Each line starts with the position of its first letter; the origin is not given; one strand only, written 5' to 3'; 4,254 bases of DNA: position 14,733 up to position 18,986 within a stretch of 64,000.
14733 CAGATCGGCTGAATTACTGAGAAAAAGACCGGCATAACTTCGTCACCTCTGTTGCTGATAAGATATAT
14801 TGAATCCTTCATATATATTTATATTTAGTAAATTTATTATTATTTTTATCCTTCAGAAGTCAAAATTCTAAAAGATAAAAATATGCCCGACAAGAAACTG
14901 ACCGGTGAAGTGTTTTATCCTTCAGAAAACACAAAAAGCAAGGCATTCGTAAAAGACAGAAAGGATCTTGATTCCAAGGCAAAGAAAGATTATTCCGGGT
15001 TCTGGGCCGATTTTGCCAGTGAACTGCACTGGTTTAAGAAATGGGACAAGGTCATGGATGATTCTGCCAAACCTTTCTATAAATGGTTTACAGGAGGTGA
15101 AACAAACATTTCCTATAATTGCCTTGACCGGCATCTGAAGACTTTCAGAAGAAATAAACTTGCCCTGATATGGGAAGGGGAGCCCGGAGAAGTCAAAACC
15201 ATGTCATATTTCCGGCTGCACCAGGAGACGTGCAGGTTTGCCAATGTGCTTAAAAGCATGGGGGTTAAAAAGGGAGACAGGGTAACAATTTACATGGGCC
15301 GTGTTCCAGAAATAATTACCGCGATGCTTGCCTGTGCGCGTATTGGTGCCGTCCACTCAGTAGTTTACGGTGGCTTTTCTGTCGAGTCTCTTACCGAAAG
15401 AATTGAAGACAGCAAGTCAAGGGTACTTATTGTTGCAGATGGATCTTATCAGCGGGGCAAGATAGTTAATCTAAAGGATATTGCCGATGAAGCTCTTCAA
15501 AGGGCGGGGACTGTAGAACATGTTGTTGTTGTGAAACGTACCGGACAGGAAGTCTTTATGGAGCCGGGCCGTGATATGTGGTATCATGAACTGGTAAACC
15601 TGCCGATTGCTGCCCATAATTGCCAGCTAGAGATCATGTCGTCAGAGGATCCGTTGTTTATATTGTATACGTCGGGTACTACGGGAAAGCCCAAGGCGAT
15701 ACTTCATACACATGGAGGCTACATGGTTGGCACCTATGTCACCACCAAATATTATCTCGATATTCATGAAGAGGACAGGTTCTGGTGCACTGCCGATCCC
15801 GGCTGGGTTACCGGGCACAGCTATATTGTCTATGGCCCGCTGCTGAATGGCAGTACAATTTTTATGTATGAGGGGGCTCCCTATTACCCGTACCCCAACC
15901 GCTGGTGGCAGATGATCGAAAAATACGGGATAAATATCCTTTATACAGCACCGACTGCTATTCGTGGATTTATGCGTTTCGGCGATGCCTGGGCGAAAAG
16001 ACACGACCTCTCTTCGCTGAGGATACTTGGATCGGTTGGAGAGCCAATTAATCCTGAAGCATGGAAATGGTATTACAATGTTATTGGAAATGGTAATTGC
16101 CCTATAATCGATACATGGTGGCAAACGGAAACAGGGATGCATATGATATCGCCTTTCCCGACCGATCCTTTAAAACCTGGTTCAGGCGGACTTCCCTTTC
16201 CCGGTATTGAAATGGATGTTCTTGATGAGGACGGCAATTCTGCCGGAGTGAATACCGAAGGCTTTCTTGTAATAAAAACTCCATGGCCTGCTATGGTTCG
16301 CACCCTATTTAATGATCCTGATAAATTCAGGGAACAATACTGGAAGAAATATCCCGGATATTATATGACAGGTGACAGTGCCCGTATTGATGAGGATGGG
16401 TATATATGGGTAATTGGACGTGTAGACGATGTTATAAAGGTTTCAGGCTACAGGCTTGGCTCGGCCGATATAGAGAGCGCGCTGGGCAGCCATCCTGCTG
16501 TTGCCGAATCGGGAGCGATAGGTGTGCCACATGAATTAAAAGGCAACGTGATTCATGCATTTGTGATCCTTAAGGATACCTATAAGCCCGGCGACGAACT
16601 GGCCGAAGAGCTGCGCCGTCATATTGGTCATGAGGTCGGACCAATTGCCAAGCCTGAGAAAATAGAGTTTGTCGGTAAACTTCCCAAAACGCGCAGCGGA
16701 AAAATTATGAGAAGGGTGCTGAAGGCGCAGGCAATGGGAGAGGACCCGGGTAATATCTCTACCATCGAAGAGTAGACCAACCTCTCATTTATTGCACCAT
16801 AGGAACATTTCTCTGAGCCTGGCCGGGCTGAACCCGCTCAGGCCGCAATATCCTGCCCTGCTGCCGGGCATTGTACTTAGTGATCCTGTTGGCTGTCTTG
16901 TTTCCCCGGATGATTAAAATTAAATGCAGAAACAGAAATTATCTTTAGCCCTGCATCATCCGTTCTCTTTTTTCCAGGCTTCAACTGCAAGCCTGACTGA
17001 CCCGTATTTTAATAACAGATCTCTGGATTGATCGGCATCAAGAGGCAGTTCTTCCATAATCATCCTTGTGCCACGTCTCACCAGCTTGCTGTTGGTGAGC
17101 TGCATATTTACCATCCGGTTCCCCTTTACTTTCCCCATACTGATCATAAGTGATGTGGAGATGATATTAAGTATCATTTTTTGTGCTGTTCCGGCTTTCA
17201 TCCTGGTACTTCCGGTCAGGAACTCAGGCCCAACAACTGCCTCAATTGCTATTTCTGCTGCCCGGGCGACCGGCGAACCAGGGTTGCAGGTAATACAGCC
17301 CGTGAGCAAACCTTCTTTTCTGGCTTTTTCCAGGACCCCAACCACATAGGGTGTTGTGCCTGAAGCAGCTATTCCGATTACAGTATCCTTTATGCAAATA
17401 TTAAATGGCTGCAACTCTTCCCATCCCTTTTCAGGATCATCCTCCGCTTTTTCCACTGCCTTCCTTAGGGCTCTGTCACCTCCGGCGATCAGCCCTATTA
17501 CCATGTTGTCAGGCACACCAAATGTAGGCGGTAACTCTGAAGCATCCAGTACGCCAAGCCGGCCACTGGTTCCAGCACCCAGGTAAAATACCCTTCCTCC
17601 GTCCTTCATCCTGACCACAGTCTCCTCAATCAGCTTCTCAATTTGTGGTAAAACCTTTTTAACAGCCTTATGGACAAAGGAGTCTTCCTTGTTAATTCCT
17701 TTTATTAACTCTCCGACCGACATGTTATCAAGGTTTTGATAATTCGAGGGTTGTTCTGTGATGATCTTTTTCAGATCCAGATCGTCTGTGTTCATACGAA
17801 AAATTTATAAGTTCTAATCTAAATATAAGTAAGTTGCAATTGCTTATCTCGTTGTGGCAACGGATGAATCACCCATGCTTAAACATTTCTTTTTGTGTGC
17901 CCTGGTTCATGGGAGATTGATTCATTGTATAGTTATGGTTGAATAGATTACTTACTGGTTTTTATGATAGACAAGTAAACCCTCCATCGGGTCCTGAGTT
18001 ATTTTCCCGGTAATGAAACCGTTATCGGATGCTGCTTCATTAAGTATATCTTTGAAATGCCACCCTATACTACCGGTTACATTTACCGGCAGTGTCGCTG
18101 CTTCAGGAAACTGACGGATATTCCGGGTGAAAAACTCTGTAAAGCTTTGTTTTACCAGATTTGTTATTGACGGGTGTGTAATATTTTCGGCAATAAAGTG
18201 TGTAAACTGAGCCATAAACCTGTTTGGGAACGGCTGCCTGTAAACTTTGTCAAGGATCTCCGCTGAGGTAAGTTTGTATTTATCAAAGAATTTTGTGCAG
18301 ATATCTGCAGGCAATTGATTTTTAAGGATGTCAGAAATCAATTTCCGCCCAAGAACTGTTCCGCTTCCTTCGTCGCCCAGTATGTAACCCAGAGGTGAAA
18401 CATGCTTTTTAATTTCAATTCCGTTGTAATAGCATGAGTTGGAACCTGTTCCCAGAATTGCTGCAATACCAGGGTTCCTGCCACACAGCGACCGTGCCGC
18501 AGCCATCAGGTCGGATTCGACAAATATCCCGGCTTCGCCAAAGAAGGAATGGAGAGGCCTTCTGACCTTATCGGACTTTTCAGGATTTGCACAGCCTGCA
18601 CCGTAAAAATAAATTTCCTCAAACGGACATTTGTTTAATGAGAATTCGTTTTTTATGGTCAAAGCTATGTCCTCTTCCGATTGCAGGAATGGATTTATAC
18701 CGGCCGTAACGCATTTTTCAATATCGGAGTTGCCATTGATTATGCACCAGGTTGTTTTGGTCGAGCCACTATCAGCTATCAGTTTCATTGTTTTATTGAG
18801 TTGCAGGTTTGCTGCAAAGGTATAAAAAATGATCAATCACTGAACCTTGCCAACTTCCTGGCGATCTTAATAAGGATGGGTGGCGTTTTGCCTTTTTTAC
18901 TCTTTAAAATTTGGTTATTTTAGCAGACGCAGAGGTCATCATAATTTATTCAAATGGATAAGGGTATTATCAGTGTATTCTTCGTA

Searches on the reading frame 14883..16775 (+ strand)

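Call 13: search_protein_families(library=pfam, proteins=[window:14883-16775:+])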
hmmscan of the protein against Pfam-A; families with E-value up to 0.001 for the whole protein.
window:14883-16775:+ (630 aa): 3 families
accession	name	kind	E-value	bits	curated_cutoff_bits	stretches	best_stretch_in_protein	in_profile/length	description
PF00501.34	AMP-binding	-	1.3e-87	294.6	29.9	1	83-469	3-379/384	AMP-binding enzyme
PF13193.12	AMP-binding_C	-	6e-25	88.4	24.5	1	530-607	2-76/76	AMP-binding enzyme C-terminal domain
PF16177.11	ACAS_N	-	5.5e-21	74.6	27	1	31-80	6-55/55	Acetyl-coenzyme A synthetase N-terminus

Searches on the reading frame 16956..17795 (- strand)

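Call 13: search_protein_families(library=pfam, proteins=[window:16956-17795:-])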
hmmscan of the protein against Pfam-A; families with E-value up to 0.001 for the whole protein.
window:16956-17795:- (279 aa): 5 families
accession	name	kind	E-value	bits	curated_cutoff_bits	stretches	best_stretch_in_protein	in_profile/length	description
PF22645.1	GKRP_SIS_N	-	1.3e-20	73.6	27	1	52-157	2-111/113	Glucokinase regulatory protein N-terminal SIS domain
PF01380.27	SIS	-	7.8e-09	35.9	25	1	136-210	54-126/131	SIS domain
PF22198.1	GKRP_SIS_2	-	4.4e-05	23.8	27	1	52-108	7-63/191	Glucokinase regulatory protein, second SIS domain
PF20741.3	GKRP-like_C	-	5.7e-05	24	27.7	1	226-263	2-39/100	C-terminal lid domain of glucokinase regulatory protein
PF13580.11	SIS_2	-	0.0002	21.9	27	1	41-165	10-133/138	SIS domain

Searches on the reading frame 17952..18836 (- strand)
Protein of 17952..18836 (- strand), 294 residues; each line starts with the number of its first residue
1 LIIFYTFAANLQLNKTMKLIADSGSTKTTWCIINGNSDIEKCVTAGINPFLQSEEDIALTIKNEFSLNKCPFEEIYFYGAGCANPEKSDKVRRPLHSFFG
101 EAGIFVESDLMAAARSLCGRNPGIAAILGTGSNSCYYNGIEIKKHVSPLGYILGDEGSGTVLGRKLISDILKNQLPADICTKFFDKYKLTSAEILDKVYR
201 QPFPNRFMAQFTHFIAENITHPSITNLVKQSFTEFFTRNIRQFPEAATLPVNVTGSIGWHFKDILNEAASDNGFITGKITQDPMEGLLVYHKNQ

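Call 13: search_protein_families(library=pfam, proteins=[window:17952-18836:-])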
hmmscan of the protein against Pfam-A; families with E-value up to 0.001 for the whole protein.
window:17952-18836:- (294 aa): 0 families

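Call 41: find_homologous_proteins(query=window:17952-18836:-, max_evalue=1e-10)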
Query window:17952-18836:- (294 aa): 8000 proteins with E <= 1e-10 among 8000 candidates; the best 120 are listed.
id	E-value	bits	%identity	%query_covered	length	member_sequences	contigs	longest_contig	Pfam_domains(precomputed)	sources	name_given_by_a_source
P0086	8.4e-178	608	92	100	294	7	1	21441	-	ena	-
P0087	1.6e-159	548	88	95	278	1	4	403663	-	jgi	jgi:glucosamine kinase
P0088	1.0e-157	542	85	95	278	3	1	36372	-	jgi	jgi:glucosamine kinase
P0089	9.0e-134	464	76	95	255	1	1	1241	-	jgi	jgi:glucosamine kinase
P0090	1.1e-132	460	73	94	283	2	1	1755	-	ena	-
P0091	7.1e-132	457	71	94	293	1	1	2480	-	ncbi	-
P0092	4.5e-130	452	68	99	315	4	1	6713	-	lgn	-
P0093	8.8e-130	451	71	94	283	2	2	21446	-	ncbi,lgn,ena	-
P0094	1.1e-127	444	69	95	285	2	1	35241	-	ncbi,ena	-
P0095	3.1e-127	442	70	95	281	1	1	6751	-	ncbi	-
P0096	1.9e-126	440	69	94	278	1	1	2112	PF01869.27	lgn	-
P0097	6.8e-126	438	71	94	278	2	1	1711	PF01869.27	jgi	-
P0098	2.0e-125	436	68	94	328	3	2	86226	-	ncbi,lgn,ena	-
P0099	2.7e-125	436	70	95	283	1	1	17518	-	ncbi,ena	-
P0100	3.2e-125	436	70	95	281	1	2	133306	-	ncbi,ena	-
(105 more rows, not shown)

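Call 42: find_encoding_contigs(protein=P0087, flank=10000, max_places=2)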
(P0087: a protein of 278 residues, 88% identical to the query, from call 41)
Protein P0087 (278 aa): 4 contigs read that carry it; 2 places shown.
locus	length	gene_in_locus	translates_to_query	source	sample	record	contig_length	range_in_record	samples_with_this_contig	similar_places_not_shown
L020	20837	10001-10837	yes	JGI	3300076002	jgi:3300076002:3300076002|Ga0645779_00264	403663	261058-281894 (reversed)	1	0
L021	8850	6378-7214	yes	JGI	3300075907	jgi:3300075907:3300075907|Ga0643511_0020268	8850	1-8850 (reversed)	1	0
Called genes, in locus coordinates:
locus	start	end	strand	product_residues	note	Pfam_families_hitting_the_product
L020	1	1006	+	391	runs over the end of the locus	PF07075:NamZ_N, PF20732:NamZ_C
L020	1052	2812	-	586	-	PF03092:BT1, PF07690:MFS_1 (faint)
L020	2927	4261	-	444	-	PF08486:SpoIID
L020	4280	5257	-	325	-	PF16269:DUF4922, PF26216:GDPGP1_C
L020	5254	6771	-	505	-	PF00535:Glycos_transf_2, PF10111:Glyco_tranf_2_2 (weak)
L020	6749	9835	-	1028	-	PF25275:Golvesin_C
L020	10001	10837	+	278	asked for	-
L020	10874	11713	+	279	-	PF20741:GKRP-like_C (faint), PF22198:GKRP_SIS_2 (faint), PF13580:SIS_2 (weak), PF22645:GKRP_SIS_N, PF01380:SIS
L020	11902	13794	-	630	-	PF16177:ACAS_N, PF00501:AMP-binding, PF13193:AMP-binding_C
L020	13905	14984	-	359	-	PF00793:DAHP_synth_1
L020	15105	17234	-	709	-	PF16927:HisKA_7TM, PF00989:PAS, PF13188:PAS_8 (weak), PF08448:PAS_4 (weak), PF13426:PAS_9, PF00512:HisKA, PF02518:HATPase_c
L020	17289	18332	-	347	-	PF08240:ADH_N, PF16912:Glu_dehyd_C (weak), PF00107:ADH_zinc_N, PF13602:ADH_zinc_N_2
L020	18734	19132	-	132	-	PF03992:ABM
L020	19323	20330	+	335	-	PF02470:MlaD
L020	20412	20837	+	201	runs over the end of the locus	PF03886:ABC_trans_aux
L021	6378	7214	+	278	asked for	-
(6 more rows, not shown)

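Call 43: find_encoding_contigs(protein=P0086, flank=10000, max_places=2)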
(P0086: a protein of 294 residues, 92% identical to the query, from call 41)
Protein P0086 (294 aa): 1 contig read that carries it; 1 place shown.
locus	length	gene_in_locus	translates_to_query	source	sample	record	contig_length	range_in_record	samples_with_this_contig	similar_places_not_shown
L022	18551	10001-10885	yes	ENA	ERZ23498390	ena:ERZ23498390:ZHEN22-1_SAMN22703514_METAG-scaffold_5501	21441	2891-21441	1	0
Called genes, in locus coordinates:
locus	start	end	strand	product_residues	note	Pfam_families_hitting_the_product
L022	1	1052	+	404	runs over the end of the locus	PF07075:NamZ_N, PF20732:NamZ_C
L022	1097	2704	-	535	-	-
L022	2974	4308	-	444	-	PF08486:SpoIID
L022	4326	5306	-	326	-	PF16269:DUF4922, PF26216:GDPGP1_C (weak)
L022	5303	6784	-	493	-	PF00535:Glycos_transf_2, PF10111:Glyco_tranf_2_2 (weak)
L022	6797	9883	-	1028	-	PF25275:Golvesin_C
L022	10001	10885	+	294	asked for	-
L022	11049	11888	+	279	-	PF13580:SIS_2 (faint), PF22645:GKRP_SIS_N, PF01380:SIS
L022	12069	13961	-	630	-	PF16177:ACAS_N, PF00501:AMP-binding, PF13193:AMP-binding_C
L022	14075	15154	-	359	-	PF00793:DAHP_synth_1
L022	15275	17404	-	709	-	PF16927:HisKA_7TM, PF00989:PAS, PF13188:PAS_8 (weak), PF08448:PAS_4, PF13426:PAS_9, PF00512:HisKA, PF02518:HATPase_c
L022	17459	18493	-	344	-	PF08240:ADH_N, PF16912:Glu_dehyd_C, PF00107:ADH_zinc_N, PF13602:ADH_zinc_N_2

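Call 44: find_encoding_contigs(protein=P0088, flank=10000, max_places=2)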
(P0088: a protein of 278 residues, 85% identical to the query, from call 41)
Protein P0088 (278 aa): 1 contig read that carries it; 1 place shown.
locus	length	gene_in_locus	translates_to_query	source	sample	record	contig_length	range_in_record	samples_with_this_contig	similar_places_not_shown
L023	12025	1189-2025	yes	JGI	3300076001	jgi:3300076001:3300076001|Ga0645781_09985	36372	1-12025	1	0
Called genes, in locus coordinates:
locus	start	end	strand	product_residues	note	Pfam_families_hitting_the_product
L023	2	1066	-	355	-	?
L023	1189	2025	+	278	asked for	-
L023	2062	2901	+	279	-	PF22645:GKRP_SIS_N, PF01380:SIS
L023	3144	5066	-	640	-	PF16177:ACAS_N, PF00501:AMP-binding, PF13193:AMP-binding_C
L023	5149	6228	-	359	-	PF00793:DAHP_synth_1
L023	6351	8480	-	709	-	PF16927:HisKA_7TM, PF13188:PAS_8 (weak), PF00989:PAS, PF13188:PAS_8 (weak), PF08448:PAS_4, PF13426:PAS_9, PF00512:HisKA, PF02518:HATPase_c, +1 more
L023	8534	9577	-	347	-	PF08240:ADH_N, PF16912:Glu_dehyd_C, PF00107:ADH_zinc_N, PF13602:ADH_zinc_N_2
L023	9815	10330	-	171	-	PF03992:ABM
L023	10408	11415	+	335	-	PF02470:MlaD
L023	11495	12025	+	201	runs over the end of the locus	PF03886:ABC_trans_aux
